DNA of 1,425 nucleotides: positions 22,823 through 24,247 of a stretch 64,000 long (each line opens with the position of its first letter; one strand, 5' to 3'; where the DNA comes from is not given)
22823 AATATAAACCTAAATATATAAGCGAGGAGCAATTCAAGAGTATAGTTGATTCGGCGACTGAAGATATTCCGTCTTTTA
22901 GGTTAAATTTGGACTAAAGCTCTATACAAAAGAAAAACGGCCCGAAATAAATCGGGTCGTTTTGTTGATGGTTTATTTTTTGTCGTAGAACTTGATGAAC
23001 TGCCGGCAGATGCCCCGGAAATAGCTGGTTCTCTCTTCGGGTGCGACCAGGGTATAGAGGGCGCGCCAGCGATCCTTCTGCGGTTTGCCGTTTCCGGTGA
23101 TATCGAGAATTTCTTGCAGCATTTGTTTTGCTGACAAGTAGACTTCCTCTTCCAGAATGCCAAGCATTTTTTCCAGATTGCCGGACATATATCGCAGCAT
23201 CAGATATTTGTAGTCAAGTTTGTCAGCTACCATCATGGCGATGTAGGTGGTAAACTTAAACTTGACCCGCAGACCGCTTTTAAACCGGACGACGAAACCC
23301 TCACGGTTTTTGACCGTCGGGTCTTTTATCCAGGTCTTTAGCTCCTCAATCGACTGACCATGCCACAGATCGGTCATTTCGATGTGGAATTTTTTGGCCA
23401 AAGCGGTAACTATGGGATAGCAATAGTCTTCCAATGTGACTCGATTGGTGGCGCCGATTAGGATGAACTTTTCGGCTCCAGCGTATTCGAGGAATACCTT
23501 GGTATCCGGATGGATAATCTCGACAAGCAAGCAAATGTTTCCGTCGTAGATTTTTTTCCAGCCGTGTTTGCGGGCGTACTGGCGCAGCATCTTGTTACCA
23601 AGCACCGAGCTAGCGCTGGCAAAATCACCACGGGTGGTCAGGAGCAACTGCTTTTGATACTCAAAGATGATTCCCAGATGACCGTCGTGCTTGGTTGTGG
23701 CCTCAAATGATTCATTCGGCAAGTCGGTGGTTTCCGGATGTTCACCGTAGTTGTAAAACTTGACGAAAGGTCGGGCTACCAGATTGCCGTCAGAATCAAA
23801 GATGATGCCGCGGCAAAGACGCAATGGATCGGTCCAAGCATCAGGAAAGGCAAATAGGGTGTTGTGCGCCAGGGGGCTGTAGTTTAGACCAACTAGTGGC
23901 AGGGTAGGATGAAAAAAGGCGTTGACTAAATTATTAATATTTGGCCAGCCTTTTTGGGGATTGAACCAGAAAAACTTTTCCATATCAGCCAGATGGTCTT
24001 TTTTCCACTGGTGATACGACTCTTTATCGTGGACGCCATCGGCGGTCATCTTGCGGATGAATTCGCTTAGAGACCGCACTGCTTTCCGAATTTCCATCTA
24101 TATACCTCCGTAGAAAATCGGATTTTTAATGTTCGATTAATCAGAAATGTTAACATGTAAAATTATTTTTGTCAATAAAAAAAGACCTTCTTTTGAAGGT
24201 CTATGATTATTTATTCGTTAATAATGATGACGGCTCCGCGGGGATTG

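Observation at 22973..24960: T4 Rnl1-family tRNA-repair RNA ligase with an uncharacterised partner, in a GC-shifted block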

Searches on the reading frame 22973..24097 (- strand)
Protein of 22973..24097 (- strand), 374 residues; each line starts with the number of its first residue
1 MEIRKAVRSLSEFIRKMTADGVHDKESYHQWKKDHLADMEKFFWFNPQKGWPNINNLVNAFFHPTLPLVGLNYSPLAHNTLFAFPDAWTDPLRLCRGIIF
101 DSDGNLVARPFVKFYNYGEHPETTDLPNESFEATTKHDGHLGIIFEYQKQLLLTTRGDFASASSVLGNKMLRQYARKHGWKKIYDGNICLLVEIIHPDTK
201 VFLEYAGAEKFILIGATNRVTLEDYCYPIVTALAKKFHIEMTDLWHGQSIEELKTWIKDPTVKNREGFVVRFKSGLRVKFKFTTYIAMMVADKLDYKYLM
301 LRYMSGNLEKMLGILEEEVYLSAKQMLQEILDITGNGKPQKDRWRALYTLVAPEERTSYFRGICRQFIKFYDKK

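Call 3: search_protein_families(library=pfam, proteins=[window:22973-24097:-], max_evalue=1)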
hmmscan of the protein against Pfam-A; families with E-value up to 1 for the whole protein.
window:22973-24097:- (374 aa): 1 family
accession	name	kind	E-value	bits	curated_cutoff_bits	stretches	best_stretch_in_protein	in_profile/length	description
PF09511.15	RNA_lig_T4_1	-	1.2e-21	78.1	28.3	1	95-282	2-224/227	RNA ligase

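Call 4: search_protein_families(library=ncbifam, proteins=[window:22973-24097:-], max_evalue=1)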
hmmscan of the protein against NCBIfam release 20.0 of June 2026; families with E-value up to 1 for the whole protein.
window:22973-24097:- (374 aa): 1 family
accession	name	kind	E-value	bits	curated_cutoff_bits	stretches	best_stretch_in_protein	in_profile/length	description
TIGR02308.1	RNA_lig_T4_1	equivalog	6.4e-11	42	242.25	1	87-289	43-252/373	T4 RnlA family RNA ligase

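Call 5: search_solved_structures(query=window:22973-24097:-, max_evalue=1, show_alignments=2)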
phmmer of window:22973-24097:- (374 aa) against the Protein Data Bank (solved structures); distinct sequences matched with E-value up to 1: 4.
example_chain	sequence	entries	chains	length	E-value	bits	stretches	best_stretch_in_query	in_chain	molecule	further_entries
9do4_B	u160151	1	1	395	7.6e-12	48.1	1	62-290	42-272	RNA ligase 1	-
2c5u_A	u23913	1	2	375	7.6e-12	48.1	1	66-290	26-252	RNA LIGASE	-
5tt6_A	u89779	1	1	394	4.9e-11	45.5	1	64-290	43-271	T4 RNA ligase 1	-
2hsz_A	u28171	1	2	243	0.14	14.4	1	172-254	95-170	novel predicted phosphatase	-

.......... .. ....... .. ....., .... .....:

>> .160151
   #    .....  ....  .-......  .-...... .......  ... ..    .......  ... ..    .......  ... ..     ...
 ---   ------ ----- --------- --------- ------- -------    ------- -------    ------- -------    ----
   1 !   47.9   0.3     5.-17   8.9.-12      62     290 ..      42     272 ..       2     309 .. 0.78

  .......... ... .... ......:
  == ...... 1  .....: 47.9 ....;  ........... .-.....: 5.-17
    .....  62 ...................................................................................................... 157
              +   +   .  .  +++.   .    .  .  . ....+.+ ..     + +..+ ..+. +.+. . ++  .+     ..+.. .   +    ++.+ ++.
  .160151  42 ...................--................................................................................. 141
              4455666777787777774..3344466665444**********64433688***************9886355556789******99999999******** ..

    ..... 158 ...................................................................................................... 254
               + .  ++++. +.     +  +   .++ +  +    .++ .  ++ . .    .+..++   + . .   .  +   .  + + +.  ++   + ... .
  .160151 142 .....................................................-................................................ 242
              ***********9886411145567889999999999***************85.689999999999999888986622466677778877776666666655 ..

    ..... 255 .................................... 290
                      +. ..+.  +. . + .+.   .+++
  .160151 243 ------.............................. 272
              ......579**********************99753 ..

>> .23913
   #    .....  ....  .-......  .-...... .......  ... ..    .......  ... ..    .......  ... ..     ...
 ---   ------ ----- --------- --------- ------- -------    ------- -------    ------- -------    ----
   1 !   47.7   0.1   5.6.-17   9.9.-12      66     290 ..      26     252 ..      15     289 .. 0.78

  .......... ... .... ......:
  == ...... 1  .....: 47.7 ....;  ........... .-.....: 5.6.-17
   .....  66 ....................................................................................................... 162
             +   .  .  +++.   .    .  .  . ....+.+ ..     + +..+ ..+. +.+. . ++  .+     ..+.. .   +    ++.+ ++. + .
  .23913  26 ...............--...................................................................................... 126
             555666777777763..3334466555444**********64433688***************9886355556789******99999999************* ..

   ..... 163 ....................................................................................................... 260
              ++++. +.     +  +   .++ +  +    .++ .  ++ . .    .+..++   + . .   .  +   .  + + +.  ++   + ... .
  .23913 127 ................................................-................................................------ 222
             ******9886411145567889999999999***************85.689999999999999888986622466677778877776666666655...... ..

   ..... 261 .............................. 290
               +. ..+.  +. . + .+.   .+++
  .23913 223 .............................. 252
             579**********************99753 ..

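Call 11: find_homologous_proteins(query=window:22973-24097:-, max_evalue=0.00001)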
Query window:22973-24097:- (374 aa): 350 proteins with E <= 0.00001 among 2863 candidates; the best 120 are listed.
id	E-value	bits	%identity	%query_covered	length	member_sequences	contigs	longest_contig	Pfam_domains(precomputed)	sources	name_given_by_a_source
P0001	2.1e-162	559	100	63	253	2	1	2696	PF09511.16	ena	-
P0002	2.9e-131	456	54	98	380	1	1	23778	PF09511.16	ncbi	-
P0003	7.0e-127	442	52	100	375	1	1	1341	PF09511.16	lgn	-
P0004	9.0e-126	438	53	98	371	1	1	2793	PF09511.16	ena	-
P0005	2.3e-125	437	51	99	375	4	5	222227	PF09511.16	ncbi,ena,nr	ncbi:hypothetical protein HOB10_01100 [Candidatus Parcubacteria bacterium]|nr:hypothetical protein [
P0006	1.2e-123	431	54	99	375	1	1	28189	PF09511.16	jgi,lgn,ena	-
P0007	2.1e-123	430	51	99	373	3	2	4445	PF09511.16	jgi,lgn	jgi:hypothetical protein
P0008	1.3e-122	428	52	99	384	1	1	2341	PF09511.16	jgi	jgi:RNA ligase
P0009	1.7e-122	427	53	98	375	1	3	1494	PF09511.16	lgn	-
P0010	2.5e-122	427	52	99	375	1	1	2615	PF09511.16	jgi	jgi:RNA ligase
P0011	8.1e-122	425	52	100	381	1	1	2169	PF09511.16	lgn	-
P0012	5.6e-121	422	51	99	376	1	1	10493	PF09511.16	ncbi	-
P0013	7.5e-121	422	50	99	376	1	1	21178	PF09511.16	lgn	-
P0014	1.4e-120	421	54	99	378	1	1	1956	PF09511.16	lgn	-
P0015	1.9e-120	421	51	99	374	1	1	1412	PF09511.16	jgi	jgi:hypothetical protein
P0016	2.9e-120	420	52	98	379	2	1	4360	PF09511.16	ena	-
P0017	3.4e-120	420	53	99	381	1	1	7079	PF09511.16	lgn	-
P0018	8.4e-120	418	51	99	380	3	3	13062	PF09511.16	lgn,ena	-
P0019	1.1e-119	418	52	99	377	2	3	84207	PF09511.16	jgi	jgi:hypothetical protein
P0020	2.0e-119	417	52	99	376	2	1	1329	PF09511.16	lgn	-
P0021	2.4e-119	417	54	98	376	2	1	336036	PF09511.16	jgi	-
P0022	2.8e-119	417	53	98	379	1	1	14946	PF09511.16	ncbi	-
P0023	7.5e-119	415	52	99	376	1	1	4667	PF09511.16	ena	-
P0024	7.7e-119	415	51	99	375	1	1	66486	PF09511.16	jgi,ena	-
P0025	8.0e-119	415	53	98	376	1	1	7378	PF09511.16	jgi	jgi:RNA ligase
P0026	8.1e-119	415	48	97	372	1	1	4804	PF09511.16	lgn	-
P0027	2.6e-118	413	51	99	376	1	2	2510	PF09511.16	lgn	-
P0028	6.7e-118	412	50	98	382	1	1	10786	PF09511.16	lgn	-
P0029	7.0e-118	412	53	98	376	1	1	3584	PF09511.16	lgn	-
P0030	7.3e-118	412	51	99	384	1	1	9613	PF09511.16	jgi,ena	-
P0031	1.6e-117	411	52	99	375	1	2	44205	PF09511.16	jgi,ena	-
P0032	1.6e-117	411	49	98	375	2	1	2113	PF09511.16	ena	-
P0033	2.2e-117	410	51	100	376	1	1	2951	PF09511.16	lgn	-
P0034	3.9e-117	410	51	99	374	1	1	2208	PF09511.16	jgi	jgi:hypothetical protein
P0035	4.0e-117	410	51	98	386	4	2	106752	PF09511.16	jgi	jgi:RNA ligase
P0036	5.5e-117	409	50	99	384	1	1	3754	PF09511.16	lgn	-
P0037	6.4e-117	409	50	99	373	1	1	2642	PF09511.16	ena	-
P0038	2.1e-116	407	51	99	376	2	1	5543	PF09511.16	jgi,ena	-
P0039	6.7e-116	406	49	98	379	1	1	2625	PF09511.16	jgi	jgi:hypothetical protein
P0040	9.1e-116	405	49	100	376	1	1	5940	PF09511.16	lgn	-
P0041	1.5e-115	404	52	98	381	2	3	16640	PF09511.16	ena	-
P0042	5.5e-115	402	51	98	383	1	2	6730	PF09511.16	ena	-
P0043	1.4e-114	401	48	100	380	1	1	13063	PF09511.16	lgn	-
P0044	1.8e-114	401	49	98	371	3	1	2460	PF09511.16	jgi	-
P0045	2.6e-114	400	47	100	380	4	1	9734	PF09511.16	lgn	-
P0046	1.2e-113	398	50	98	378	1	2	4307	PF09511.16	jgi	jgi:RNA ligase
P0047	4.3e-113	396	49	99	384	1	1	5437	PF09511.16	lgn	-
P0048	6.4e-113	396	50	99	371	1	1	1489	PF09511.16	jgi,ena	-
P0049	7.4e-113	395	51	98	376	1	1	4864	PF09511.16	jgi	jgi:RNA ligase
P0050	1.0e-112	395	50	95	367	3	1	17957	PF09511.16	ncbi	-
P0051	1.4e-112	395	50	98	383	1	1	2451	PF09511.16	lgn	-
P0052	2.6e-112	394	51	99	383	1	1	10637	PF09511.16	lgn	-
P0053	3.0e-112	393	49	99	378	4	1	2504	PF09511.16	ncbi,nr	ncbi:MAG TPA: T4 RnlA family RNA ligase [Patescibacteria group bacterium]|nr:T4 RnlA family RNA liga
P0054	9.4e-112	392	49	99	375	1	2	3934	PF09511.16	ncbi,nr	ncbi:MAG: RNA ligase [bacterium ADurb.Bin400]|nr:MAG: RNA ligase [bacterium ADurb.Bin400]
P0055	1.9e-111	391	50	98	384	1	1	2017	PF09511.16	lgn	-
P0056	2.6e-111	390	51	97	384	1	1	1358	PF09511.16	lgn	-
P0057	3.1e-111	390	48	99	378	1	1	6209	PF09511.16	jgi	jgi:hypothetical protein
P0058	5.8e-111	389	49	99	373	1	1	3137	PF09414.16,PF09511.16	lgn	-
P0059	8.2e-111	389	50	99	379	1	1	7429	PF09511.16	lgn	-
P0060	2.9e-110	387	48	99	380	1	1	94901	PF09511.16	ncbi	-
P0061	4.5e-110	386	48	99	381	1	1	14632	PF09511.16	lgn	-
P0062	5.7e-110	386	51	98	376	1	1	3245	PF09511.16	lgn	-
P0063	1.1e-109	385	49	98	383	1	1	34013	PF09511.16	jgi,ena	-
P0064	2.6e-109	384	49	99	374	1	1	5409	PF09511.16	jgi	jgi:hypothetical protein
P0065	5.4e-109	383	49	98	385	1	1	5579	PF09511.16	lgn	-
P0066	5.8e-109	383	50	98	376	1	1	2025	PF09511.16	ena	-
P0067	1.0e-108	382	47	99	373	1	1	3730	PF09511.16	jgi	jgi:RNA ligase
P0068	3.1e-108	380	48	100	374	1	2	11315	PF09511.16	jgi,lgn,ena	-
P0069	5.0e-108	380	47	99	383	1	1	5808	PF09511.16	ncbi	-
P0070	5.4e-108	379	50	99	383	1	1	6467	PF09511.16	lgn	-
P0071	1.6e-107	378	48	99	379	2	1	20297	PF09511.16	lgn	-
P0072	4.0e-107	377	49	99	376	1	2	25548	PF09511.16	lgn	-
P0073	4.1e-107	377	54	89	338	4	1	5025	PF09511.16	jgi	-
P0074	9.5e-107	375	49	96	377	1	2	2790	PF09511.16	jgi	-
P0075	2.0e-106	374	52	89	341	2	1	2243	PF09511.16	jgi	jgi:hypothetical protein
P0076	6.1e-106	373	46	97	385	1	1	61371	PF09511.16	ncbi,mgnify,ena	mgnify:CR=1 FL=1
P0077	9.6e-106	372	48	98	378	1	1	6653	PF09511.16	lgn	-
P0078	1.1e-105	372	48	96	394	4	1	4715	PF09511.16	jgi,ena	-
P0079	1.3e-105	372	47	99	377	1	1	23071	PF09511.16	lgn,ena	-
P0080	2.0e-105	371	47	99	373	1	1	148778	PF09511.16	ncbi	-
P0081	2.0e-105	371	47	98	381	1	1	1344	PF09511.16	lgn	-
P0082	2.1e-105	371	47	98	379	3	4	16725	PF09511.16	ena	-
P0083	2.3e-105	371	49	98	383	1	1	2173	PF09511.16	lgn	-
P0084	5.2e-105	370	48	97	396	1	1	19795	PF09511.16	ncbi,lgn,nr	ncbi:MAG: T4 RnlA family RNA ligase [Cyanobacteria bacterium SZAS TMP-1]|nr:T4 RnlA family RNA ligas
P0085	6.3e-105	369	46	99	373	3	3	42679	PF09414.16,PF09511.16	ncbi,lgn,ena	-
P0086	3.6e-104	367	47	98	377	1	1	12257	PF09511.16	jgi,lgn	-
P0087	4.6e-103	363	45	98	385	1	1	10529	PF09511.16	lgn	-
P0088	4.7e-103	363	46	98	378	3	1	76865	PF09511.16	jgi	jgi:RNA ligase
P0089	4.5e-102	360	45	98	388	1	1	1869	PF09511.16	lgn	-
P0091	9.1e-102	359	45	99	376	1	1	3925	PF09511.16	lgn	-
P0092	1.7e-101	358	46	98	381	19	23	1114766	PF09511.16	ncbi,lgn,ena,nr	ncbi:MAG: T4 RnlA family RNA ligase [Candidatus Obscuribacterales bacterium]|nr:T4 RnlA family RNA l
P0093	1.9e-101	358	48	98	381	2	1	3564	PF09511.16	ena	-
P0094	2.1e-101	358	46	100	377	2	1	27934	PF09414.16,PF09511.16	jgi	jgi:RNA ligase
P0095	2.3e-101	358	49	95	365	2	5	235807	PF09511.16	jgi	-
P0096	4.9e-101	357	46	98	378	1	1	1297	PF09511.16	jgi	jgi:hypothetical protein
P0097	6.4e-101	356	47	99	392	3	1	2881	PF09511.16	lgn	-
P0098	6.7e-101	356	46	99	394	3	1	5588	PF09511.16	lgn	-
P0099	8.2e-101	356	47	98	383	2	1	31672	PF09511.16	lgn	-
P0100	8.9e-101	356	47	97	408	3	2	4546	PF09511.16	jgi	jgi:hypothetical protein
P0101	1.2e-100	355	51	89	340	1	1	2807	PF09511.16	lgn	-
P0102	2.0e-100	355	51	85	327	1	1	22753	PF09511.16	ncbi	ncbi:MAG: hypothetical protein RL272_1051, partial [Candidatus Parcubacteria bacterium]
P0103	4.5e-100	353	45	99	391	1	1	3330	PF09511.16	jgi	-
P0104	7.8e-100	353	46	99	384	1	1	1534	PF09511.16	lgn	-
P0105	9.5e-100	352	46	99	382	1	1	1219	PF09511.16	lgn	-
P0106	9.6e-100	352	47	99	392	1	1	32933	PF09511.16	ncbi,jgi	jgi:putative sterol carrier protein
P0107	1.0e-99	352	49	88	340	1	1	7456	PF09414.16,PF09511.16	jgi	-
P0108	2.4e-99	351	44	99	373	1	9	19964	PF09511.16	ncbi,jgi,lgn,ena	-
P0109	3.3e-99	351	46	99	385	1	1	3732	PF09511.16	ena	-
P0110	4.3e-99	350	47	98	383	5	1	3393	PF09511.16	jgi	jgi:hypothetical protein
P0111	4.8e-99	350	45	100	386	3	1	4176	PF09511.16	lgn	-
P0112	2.3e-98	348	47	98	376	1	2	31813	PF09511.16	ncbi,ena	-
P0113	3.8e-98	347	46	99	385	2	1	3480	PF09511.16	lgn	-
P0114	5.9e-98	346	44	99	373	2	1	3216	PF09511.16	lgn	-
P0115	1.3e-97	345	44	98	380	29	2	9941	PF09511.16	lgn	-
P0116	1.5e-97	345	46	99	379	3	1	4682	PF09511.16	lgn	-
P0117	1.6e-97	345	46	99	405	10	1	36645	PF09511.16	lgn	-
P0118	1.7e-97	345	45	96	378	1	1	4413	PF09511.16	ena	-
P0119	1.9e-97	345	46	98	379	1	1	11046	PF09414.16,PF09511.16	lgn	-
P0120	5.5e-97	343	44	99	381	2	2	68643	PF09414.16,PF09511.16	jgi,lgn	jgi:RNA ligase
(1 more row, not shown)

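Call 14: find_related_loci(query=A1, collection=genome_contigs, flank=10000)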
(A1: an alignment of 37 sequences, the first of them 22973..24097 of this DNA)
Query A1 (374 aa) in genome_contigs; peptide patterns used: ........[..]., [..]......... (x = any residue, [..] = any of these).
545 stretches matched a pattern; 488 encode a relative of the query (tblastn E <= 1e-3); the best 80 are kept; 80 distinct loci.
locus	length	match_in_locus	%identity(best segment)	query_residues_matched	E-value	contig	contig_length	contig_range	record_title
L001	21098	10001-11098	51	4-369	4e-130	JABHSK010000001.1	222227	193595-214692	MAG: Candidatus Parcubacteria bacterium isolate SI039_bin36 k141_2370119, whole genome shotgun sequence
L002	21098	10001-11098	51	1-368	1e-125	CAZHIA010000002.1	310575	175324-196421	MAG TPA_asm: uncultured Candidatus Saccharibacteria bacterium isolate SRP257259_co1_13 genome assembly, contig: NODE_16_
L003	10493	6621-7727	51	7-374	4e-125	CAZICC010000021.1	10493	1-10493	MAG TPA_asm: uncultured Candidatus Saccharibacteria bacterium isolate binchicken_co209_21 genome assembly, contig: NODE_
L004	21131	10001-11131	51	4-369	5e-124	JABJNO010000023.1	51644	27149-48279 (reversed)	MAG: Candidatus Parcubacteria bacterium isolate SI075_bin20 k141_2953660, whole genome shotgun sequence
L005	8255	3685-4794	49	1-369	3e-123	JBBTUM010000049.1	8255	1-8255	MAG: Patescibacteria group bacterium isolate H41-bin151_1 H41_bin151_1_000000000049, whole genome shotgun sequence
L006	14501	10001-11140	49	1-374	1e-121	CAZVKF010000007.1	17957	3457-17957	MAG TPA_asm: uncultured Candidatus Saccharibacteria bacterium isolate binchicken_co38_1281 genome assembly, contig: NODE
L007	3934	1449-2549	49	4-369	6e-119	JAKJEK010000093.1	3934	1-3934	MAG: Patescibacteria group bacterium isolate UR.bin185 UR_contig_82994, whole genome shotgun sequence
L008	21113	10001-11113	46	6-367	6e-112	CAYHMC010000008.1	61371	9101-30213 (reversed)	MAG TPA_asm: uncultured Candidatus Saccharibacteria bacterium isolate ERP119705_co13_620 genome assembly, contig: NODE_5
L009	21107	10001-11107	46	1-369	4e-109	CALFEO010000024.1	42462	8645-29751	MAG TPA_asm: uncultured bacterium isolate SRR3330206_bin.16_CONCOCT_v1.1_MAG genome assembly, contig: ERZ724085.748, who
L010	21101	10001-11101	47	4-372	5e-109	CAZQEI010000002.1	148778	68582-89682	MAG TPA_asm: uncultured Gammaproteobacteria bacterium isolate SRP272421_co2_478 genome assembly, contig: NODE_61_length_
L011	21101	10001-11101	46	1-367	1e-107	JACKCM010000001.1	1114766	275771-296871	MAG: Candidatus Obscuribacterales bacterium isolate HK-STAS-CYAN-1 HK-STAS-CYAN-1_1, whole genome shotgun sequence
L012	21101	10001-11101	46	1-367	4e-107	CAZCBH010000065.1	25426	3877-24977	MAG TPA_asm: uncultured Candidatus Obscuribacterales bacterium isolate SRP329715_co1_382 genome assembly, contig: NODE_2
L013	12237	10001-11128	47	1-370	4e-106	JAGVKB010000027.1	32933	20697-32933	MAG: Candidatus Obscuribacterales bacterium isolate SW_5 c_000000033987, whole genome shotgun sequence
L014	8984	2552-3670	43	1-373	9e-105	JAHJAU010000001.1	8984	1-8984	MAG: Patescibacteria group bacterium isolate Modern_marine.mb.227 Modern_marine.mb.227_k141_1074, whole genome shotgun s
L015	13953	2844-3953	44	1-370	3e-104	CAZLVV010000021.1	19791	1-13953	MAG TPA_asm: uncultured Gammaproteobacteria bacterium isolate binchicken_co246_359 genome assembly, contig: NODE_3427_le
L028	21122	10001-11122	41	5-374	9e-98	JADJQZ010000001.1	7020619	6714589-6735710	MAG: Candidatus Obscuribacter sp. isolate Fred_18-Q3-R57-64_MAXAC.356 tig00000077-10-70086850, whole genome shotgun sequ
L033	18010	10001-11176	43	4-372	3e-94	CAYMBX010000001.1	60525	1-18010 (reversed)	MAG TPA_asm: uncultured Gammaproteobacteria bacterium isolate SRP093185_co1_85 genome assembly, contig: NODE_178_length_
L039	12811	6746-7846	40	1-369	7e-88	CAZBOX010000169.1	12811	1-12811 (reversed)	MAG TPA_asm: uncultured Candidatus Obscuribacterales bacterium isolate binchicken_co396_274 genome assembly, contig: NOD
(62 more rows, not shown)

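Call 15: find_related_loci(query=A1, collection=viral_contigs, flank=10000)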
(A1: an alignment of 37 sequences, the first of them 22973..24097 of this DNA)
Query A1 (374 aa) in viral_contigs; peptide patterns used: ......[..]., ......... (x = any residue, [..] = any of these).
600 stretches matched a pattern (row limit reached: there are more); 420 encode a relative of the query (tblastn E <= 1e-3); the best 80 are kept; 80 distinct loci.
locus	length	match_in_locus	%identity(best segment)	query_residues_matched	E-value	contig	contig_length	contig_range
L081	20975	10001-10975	34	68-369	2e-40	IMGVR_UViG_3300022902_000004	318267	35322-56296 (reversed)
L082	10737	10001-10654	35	55-288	1e-35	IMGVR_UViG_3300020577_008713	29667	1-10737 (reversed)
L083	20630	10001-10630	34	63-288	4e-34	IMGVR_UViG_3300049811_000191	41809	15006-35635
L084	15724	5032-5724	34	55-288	4e-33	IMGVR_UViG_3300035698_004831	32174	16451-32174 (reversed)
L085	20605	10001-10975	34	68-369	2e-40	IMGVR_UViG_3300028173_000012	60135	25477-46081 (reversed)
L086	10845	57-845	32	58-334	4e-31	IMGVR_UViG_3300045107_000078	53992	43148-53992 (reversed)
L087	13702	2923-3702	29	55-328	9e-30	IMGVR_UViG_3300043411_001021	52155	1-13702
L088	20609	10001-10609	35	77-288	7e-30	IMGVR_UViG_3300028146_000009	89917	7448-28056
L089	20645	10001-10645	32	58-288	1e-28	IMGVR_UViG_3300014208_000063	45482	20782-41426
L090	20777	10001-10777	29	63-336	4e-28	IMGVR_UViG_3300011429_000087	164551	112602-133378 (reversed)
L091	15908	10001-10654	32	63-288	4e-28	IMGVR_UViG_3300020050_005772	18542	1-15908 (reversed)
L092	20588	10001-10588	34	83-288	4e-28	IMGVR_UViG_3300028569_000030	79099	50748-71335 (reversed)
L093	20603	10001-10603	38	83-286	3e-28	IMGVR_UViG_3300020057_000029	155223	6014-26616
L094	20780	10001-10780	33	63-332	6e-28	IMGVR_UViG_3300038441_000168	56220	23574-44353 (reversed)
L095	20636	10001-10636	33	83-288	5e-28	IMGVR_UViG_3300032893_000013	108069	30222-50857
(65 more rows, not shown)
